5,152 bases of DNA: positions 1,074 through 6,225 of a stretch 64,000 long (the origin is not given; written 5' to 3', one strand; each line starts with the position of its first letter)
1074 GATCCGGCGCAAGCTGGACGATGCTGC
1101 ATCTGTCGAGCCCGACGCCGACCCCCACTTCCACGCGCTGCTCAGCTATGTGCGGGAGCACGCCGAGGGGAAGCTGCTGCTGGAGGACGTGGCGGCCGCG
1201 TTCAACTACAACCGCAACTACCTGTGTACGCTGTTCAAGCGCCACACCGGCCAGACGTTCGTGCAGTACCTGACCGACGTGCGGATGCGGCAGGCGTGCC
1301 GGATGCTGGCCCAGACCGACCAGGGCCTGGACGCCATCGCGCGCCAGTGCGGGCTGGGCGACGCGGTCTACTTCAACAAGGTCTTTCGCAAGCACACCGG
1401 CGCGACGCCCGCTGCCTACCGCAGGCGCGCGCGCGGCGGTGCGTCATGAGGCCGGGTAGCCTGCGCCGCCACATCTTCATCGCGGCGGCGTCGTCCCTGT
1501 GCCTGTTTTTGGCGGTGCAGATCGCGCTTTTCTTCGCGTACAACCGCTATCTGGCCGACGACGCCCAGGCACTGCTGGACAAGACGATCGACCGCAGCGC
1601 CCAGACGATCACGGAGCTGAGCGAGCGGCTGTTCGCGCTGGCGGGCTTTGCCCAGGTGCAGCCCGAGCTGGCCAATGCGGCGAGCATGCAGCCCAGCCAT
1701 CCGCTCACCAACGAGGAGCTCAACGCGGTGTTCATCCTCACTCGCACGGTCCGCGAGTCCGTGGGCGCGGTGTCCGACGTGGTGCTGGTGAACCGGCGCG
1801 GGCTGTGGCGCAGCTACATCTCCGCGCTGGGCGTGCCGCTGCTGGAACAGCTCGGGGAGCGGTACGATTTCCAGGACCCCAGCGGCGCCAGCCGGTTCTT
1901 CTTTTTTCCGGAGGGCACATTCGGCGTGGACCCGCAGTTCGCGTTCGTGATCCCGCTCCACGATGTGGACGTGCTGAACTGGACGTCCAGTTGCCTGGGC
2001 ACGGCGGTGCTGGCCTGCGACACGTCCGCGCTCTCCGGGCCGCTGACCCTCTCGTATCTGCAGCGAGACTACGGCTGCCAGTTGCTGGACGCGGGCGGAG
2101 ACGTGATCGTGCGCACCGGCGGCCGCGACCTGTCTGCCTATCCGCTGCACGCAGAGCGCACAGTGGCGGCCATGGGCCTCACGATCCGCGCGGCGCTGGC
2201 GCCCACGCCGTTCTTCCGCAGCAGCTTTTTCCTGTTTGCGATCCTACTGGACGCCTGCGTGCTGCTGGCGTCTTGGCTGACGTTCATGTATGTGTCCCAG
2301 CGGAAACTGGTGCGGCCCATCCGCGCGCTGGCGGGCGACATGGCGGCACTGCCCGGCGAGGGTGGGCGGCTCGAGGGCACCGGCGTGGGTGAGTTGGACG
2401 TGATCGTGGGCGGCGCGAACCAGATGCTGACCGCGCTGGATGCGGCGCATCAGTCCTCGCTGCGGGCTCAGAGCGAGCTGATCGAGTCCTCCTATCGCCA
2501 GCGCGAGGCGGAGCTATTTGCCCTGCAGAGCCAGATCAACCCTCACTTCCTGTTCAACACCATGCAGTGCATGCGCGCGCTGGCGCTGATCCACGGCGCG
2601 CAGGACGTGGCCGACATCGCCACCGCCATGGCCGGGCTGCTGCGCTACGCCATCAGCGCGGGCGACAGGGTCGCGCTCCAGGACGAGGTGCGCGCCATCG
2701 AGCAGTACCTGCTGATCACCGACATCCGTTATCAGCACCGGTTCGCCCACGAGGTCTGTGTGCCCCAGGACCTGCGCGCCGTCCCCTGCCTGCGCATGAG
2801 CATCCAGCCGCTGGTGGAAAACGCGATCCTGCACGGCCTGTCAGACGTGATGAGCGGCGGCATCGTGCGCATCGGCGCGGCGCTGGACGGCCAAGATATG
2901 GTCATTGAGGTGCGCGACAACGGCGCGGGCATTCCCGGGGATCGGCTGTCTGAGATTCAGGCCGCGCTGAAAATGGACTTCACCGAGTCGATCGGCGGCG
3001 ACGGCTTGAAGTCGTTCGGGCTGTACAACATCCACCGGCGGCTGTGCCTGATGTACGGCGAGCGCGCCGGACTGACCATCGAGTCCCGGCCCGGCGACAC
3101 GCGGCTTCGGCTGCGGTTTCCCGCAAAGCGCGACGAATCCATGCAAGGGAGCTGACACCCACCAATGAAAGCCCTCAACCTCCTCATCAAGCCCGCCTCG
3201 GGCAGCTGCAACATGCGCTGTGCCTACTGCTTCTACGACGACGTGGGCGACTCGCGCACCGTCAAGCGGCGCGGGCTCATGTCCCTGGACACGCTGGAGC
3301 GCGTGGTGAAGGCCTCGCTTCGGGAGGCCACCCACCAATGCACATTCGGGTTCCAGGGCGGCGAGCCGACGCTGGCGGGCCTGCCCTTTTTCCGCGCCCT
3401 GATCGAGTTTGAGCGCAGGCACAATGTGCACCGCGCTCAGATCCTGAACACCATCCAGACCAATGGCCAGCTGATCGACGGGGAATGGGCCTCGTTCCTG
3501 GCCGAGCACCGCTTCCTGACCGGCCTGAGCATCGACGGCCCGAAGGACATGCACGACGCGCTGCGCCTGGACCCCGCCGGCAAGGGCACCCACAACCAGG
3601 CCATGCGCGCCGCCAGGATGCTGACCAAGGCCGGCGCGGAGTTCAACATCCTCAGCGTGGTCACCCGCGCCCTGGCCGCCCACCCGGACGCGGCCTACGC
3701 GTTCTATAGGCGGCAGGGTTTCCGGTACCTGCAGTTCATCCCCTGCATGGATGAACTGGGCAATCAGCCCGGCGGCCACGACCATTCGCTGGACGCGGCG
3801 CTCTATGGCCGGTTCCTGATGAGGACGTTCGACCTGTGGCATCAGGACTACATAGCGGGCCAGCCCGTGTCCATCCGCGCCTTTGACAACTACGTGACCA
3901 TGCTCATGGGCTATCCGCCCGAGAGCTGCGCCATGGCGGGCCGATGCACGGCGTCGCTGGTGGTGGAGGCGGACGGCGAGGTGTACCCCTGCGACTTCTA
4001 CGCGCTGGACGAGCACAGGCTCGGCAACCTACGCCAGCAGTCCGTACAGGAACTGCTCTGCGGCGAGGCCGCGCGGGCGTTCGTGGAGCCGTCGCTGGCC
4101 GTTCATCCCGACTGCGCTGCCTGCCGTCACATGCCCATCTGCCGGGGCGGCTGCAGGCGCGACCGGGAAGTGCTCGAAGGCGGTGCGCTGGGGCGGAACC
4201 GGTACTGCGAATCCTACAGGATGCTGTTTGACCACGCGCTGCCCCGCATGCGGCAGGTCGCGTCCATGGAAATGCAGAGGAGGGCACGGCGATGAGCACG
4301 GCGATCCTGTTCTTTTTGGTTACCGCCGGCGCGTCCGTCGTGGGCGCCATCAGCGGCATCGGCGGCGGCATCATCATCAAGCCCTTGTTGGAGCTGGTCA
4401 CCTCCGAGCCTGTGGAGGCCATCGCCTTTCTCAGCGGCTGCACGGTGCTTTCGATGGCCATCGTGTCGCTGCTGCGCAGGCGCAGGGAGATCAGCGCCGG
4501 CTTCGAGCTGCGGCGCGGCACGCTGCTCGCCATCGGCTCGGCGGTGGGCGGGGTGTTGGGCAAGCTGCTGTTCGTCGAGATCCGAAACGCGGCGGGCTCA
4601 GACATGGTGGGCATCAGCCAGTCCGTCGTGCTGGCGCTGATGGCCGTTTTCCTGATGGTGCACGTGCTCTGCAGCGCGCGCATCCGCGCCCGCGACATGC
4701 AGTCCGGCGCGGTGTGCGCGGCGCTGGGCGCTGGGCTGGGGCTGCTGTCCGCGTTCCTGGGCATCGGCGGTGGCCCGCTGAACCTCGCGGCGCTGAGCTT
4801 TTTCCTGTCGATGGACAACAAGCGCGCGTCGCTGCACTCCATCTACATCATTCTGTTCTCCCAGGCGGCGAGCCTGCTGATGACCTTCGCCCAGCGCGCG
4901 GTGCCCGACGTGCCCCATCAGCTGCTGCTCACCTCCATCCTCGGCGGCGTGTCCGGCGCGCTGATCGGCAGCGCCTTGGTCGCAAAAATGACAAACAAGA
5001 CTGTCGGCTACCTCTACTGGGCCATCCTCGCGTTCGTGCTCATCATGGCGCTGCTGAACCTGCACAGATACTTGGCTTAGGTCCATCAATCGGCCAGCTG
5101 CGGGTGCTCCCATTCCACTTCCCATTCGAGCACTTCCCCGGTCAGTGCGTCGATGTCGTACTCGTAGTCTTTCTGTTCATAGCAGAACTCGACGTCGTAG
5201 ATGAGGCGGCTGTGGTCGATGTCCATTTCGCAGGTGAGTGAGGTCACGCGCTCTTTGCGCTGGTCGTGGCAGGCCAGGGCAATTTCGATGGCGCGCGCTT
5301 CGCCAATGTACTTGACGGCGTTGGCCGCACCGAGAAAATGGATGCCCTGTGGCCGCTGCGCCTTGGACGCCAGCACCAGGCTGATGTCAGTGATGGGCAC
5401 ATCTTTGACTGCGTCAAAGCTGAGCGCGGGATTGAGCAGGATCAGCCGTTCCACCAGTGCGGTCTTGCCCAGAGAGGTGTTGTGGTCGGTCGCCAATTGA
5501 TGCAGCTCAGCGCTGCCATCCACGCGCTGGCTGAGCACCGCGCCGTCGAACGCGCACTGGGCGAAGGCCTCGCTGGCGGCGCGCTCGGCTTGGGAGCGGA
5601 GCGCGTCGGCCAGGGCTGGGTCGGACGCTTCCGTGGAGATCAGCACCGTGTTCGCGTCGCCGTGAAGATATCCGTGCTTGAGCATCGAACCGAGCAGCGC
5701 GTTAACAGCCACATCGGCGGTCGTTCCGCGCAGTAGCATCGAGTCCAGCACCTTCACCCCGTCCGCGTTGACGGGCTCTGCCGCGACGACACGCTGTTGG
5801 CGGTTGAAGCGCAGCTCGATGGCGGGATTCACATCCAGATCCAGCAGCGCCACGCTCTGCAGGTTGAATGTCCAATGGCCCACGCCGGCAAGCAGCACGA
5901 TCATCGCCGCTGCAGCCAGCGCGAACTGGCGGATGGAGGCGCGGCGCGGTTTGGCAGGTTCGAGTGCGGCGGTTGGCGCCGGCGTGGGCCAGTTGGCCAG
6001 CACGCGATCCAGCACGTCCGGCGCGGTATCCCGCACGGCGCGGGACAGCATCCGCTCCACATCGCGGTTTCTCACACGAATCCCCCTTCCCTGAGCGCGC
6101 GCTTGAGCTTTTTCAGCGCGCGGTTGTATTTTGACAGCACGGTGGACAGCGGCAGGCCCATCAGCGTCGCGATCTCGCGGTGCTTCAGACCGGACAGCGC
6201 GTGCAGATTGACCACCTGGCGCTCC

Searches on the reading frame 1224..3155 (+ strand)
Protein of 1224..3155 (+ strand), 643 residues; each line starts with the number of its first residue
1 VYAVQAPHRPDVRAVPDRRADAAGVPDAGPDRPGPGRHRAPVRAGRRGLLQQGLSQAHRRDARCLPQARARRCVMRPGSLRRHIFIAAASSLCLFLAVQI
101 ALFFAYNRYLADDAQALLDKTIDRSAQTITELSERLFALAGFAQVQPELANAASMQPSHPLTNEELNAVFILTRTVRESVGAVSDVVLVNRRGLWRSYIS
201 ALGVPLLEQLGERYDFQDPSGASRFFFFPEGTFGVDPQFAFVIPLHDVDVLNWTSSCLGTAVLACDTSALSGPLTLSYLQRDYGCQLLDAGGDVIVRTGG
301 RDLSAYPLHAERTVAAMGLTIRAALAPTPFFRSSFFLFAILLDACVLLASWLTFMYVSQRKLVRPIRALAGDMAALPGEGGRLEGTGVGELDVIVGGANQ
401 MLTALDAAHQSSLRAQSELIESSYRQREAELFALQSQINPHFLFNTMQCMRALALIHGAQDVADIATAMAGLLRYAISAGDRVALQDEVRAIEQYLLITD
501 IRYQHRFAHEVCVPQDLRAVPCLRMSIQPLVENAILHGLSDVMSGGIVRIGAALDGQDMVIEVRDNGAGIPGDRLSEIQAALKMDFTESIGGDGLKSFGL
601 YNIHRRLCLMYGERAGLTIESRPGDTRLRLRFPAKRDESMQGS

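Call 58: search_protein_families(library=pfam, proteins=[window:1224-3155:+], max_evalue=0.00001)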
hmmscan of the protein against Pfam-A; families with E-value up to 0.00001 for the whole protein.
window:1224-3155:+ (643 aa): 2 families
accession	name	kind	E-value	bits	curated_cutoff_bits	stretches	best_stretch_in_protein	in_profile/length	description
PF06580.19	His_kinase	-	4.2e-21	75.4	25.2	1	429-507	1-81/81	Histidine kinase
PF02518.31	HATPase_c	-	2.4e-09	38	26.4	1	525-635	8-110/111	Histidine kinase-, DNA gyrase B-, and HSP90-like ATPase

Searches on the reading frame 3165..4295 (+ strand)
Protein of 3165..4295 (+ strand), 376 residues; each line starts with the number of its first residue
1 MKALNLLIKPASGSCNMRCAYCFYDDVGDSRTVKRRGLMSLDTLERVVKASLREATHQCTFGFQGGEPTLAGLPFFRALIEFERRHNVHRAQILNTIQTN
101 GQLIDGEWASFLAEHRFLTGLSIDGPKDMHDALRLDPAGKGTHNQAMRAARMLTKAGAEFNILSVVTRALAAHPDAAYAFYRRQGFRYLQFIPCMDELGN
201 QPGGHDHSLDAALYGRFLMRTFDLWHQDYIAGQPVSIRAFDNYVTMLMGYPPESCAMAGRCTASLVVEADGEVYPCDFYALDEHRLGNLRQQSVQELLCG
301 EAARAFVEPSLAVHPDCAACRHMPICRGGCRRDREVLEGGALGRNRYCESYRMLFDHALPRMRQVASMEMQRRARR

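Call 58: search_protein_families(library=pfam, proteins=[window:3165-4295:+], max_evalue=0.00001)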
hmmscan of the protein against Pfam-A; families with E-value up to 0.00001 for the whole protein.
window:3165-4295:+ (376 aa): 2 families
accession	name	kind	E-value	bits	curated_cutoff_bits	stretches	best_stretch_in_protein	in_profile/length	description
PF04055.27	Radical_SAM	-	6.4e-15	56.2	29.5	1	13-159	5-142/166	Radical SAM superfamily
PF13186.11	SPASM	-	2.6e-11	44.1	21.5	1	262-320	5-66/67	Iron-sulfur cluster-binding domain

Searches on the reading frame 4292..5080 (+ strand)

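Call 58: search_protein_families(library=pfam, proteins=[window:4292-5080:+], max_evalue=0.00001)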
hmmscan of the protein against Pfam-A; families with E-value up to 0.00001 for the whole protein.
window:4292-5080:+ (262 aa): 1 family
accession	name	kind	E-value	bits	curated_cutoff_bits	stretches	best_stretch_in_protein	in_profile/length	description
PF01925.25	TauE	-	9.3e-25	88.1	32.6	1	8-253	2-234/237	Sulfite exporter TauE/SafE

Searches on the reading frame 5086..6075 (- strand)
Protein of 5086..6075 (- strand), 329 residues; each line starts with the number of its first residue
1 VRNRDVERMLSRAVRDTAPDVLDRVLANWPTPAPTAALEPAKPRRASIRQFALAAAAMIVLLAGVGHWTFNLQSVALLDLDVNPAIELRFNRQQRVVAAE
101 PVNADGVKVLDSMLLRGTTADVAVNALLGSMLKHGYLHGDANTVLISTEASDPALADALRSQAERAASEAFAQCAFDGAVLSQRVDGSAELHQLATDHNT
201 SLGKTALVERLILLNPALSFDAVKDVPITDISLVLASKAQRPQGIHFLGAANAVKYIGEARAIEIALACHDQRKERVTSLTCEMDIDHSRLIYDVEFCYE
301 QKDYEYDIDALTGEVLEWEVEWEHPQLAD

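Call 58: search_protein_families(library=pfam, proteins=[window:5086-6075:-], max_evalue=0.00001)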
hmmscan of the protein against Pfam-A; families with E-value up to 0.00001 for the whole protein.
window:5086-6075:- (329 aa): 2 families
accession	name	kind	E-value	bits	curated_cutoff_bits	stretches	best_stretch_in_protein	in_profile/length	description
PF23750.1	RsgI_M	-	5.4e-21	76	25.3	1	76-208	2-131/133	Anti-sigma factor RsgI-like central domain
PF03413.25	PepSY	-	8.1e-07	29.7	24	1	257-318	2-59/60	Peptidase propeptide and YPEB domain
